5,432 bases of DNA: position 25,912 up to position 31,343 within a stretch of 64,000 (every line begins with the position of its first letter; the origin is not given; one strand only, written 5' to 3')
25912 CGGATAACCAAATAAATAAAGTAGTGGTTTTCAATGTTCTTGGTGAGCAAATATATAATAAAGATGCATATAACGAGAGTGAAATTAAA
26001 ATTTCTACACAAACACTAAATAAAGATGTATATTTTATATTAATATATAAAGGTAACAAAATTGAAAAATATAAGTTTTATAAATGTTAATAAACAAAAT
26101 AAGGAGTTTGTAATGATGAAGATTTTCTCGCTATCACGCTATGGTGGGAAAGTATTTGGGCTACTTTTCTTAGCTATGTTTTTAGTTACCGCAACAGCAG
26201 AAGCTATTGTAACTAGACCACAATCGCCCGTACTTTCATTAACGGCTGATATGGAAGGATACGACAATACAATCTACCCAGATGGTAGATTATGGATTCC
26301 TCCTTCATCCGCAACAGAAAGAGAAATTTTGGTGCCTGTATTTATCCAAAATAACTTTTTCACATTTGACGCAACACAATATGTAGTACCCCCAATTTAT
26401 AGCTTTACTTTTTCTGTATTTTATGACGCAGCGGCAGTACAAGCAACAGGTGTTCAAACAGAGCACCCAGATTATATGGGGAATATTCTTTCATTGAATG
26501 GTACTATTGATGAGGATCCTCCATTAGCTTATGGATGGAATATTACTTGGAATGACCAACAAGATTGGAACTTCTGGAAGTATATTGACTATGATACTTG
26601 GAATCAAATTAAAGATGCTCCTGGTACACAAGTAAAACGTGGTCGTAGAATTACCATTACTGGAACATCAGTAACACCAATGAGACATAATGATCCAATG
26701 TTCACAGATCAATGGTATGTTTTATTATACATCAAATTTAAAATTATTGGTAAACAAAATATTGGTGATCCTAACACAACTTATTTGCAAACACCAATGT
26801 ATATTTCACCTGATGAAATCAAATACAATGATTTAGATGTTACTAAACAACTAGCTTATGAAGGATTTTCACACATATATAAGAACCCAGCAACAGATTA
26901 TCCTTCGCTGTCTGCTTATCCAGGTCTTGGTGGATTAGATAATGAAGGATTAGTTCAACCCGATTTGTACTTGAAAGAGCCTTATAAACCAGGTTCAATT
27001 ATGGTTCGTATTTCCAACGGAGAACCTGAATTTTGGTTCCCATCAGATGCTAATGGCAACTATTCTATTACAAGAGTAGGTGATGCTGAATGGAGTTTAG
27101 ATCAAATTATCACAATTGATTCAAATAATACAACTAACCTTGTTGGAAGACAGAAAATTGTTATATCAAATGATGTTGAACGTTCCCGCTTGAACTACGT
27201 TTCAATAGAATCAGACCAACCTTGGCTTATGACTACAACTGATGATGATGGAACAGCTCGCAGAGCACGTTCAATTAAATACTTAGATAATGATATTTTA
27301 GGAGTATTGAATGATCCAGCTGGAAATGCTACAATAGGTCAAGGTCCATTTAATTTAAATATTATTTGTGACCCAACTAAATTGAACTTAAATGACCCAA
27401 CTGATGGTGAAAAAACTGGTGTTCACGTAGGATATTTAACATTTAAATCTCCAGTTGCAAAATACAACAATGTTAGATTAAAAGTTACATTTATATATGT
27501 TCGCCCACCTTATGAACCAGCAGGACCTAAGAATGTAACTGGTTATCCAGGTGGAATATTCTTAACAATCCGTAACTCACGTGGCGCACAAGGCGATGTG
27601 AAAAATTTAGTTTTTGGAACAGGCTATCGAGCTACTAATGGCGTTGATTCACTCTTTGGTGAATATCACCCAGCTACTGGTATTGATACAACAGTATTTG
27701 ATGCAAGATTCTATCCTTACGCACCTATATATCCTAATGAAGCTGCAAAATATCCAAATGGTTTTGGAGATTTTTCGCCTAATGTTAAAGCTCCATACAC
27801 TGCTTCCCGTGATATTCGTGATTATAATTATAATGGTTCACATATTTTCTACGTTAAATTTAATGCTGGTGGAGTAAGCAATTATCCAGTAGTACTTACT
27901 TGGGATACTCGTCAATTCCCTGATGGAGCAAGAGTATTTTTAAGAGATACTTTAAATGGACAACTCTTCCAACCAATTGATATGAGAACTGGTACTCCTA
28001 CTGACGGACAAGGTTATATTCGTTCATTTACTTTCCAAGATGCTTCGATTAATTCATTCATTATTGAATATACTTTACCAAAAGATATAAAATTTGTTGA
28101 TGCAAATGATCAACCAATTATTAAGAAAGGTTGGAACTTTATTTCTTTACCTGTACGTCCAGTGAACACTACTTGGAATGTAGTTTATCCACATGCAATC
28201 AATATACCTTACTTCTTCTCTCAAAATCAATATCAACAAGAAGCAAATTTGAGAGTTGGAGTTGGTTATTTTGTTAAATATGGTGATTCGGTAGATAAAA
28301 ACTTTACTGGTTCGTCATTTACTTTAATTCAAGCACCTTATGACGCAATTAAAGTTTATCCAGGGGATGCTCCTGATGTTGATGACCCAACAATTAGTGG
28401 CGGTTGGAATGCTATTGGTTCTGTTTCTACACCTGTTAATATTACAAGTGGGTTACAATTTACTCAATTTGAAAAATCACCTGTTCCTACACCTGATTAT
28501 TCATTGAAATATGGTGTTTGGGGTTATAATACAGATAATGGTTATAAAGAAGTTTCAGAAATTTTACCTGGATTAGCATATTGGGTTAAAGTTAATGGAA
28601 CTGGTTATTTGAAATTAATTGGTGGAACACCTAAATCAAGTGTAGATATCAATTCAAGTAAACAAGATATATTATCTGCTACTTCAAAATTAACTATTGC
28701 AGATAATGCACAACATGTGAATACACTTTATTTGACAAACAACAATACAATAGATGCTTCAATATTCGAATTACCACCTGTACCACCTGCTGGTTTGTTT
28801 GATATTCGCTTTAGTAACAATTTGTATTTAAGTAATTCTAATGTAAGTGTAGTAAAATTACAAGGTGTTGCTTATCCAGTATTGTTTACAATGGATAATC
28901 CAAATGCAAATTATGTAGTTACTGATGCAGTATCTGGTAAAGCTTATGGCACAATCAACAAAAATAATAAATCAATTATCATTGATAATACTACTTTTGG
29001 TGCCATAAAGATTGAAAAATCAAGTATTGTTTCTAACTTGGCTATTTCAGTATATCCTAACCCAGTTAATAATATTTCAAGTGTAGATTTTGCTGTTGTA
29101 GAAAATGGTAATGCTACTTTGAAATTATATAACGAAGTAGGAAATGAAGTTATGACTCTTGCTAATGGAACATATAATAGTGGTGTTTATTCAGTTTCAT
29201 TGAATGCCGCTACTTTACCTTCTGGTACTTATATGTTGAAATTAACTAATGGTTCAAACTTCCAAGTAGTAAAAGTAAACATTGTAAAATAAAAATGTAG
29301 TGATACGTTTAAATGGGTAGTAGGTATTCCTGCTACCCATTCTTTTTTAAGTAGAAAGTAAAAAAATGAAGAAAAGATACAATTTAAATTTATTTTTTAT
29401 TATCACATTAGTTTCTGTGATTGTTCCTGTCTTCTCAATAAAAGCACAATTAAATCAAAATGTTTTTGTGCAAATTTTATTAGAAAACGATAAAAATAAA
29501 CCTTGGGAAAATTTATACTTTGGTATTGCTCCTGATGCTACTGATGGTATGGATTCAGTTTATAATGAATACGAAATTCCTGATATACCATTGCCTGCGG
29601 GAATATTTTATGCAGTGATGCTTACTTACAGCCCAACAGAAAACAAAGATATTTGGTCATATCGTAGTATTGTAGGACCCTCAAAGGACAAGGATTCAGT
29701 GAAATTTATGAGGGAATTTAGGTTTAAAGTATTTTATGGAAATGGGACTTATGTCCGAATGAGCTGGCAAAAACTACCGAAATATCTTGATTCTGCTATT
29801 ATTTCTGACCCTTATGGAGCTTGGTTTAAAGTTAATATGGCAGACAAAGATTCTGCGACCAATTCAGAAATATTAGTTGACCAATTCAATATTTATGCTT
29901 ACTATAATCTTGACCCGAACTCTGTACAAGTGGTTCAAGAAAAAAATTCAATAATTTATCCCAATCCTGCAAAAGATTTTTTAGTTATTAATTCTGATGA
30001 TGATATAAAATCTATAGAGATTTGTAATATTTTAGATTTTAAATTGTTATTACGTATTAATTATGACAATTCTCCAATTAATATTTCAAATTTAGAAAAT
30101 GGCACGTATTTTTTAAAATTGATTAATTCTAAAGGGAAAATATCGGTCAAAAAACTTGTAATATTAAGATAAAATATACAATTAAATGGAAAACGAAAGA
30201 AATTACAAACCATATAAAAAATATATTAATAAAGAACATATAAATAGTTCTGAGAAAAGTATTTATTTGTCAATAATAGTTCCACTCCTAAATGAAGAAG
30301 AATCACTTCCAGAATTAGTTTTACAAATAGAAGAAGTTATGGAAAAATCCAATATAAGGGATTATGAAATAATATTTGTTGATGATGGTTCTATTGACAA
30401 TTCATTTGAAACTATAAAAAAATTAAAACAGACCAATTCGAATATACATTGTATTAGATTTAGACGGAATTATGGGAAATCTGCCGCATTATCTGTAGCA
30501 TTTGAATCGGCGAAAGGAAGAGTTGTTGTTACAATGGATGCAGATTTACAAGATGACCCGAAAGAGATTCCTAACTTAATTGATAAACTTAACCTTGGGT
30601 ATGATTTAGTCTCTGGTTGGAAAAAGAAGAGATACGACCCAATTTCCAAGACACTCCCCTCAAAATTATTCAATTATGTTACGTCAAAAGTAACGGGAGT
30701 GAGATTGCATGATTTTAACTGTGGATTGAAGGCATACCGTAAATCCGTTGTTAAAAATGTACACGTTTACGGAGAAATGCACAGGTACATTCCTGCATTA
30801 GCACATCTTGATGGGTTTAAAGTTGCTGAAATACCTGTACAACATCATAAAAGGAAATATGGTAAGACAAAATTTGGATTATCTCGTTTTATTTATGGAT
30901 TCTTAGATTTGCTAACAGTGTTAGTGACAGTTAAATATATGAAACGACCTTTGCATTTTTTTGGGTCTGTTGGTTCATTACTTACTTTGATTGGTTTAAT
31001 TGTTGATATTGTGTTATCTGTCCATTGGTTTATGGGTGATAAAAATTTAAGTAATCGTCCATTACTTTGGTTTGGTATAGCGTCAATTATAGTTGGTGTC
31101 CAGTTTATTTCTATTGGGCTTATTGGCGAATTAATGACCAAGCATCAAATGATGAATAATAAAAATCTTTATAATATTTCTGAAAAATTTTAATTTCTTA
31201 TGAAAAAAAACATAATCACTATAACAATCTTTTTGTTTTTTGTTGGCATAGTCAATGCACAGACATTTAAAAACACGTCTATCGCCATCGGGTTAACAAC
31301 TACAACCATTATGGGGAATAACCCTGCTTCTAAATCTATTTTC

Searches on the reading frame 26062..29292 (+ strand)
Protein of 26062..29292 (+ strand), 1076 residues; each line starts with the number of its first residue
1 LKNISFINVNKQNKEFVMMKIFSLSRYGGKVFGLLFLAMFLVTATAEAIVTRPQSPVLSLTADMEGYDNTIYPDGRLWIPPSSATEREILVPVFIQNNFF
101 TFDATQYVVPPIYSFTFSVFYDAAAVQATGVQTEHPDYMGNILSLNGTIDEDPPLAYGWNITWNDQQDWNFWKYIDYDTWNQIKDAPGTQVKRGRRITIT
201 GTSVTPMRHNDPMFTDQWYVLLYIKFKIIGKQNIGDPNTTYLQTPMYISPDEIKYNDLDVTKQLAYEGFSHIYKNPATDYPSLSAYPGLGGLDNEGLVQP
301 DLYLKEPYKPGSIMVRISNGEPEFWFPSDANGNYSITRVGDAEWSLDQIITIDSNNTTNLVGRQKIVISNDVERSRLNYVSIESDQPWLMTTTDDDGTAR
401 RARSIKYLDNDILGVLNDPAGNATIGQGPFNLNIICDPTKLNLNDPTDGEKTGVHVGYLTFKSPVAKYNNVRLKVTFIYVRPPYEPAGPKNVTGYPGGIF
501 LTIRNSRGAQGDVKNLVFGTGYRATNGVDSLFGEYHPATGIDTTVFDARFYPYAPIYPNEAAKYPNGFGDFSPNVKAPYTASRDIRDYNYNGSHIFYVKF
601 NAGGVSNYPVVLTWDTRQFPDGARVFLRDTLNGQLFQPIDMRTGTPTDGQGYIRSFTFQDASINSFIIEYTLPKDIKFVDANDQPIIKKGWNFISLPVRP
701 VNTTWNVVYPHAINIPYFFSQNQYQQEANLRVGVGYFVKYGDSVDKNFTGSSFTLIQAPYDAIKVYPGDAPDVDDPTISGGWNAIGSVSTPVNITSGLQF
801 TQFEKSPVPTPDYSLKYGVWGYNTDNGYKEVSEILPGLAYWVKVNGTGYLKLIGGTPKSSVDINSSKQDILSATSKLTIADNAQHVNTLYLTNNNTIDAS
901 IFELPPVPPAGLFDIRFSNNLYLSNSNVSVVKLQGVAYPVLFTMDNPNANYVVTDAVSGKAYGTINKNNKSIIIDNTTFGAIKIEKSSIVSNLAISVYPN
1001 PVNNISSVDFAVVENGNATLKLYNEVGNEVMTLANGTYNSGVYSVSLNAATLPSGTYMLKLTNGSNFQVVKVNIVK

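Call 46: search_protein_families(library=pfam, proteins=[window:26062-29292:+], max_evalue=0.00001)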
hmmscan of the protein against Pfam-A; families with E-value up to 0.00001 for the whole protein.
window:26062-29292:+ (1076 aa): 1 family
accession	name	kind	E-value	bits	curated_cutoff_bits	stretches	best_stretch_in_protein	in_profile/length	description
PF18962.6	Por_Secre_tail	-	3.7e-08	34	27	1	997-1072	1-73/75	Secretion system C-terminal sorting domain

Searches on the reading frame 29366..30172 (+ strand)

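Call 46: search_protein_families(library=pfam, proteins=[window:29366-30172:+], max_evalue=0.00001)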
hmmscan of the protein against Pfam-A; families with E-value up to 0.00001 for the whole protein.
window:29366-30172:+ (268 aa): 1 family
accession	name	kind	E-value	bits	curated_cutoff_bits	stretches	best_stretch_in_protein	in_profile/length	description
PF18962.6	Por_Secre_tail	-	3.5e-12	46.9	27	1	197-266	1-75/75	Secretion system C-terminal sorting domain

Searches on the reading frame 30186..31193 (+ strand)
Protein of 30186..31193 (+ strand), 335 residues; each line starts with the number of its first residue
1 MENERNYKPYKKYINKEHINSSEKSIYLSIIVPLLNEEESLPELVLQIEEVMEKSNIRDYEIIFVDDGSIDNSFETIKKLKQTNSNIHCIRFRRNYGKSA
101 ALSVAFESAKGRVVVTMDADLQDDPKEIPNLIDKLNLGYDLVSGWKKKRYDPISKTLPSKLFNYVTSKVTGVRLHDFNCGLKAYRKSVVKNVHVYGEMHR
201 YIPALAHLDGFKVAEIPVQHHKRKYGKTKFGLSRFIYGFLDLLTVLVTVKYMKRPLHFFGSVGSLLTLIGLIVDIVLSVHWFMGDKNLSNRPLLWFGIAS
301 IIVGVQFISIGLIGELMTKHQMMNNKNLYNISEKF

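Call 46: search_protein_families(library=pfam, proteins=[window:30186-31193:+], max_evalue=0.00001)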
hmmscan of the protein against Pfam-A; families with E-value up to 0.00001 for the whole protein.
window:30186-31193:+ (335 aa): 2 families
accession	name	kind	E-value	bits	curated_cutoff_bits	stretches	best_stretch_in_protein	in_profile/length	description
PF00535.33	Glycos_transf_2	-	5.8e-30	104.9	23.3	1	29-191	1-166/168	Glycosyl transferase family 2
PF10111.15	Glyco_tranf_2_2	-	2.1e-06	27.9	27.3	1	29-120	1-91/276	Glycosyltransferase like family 2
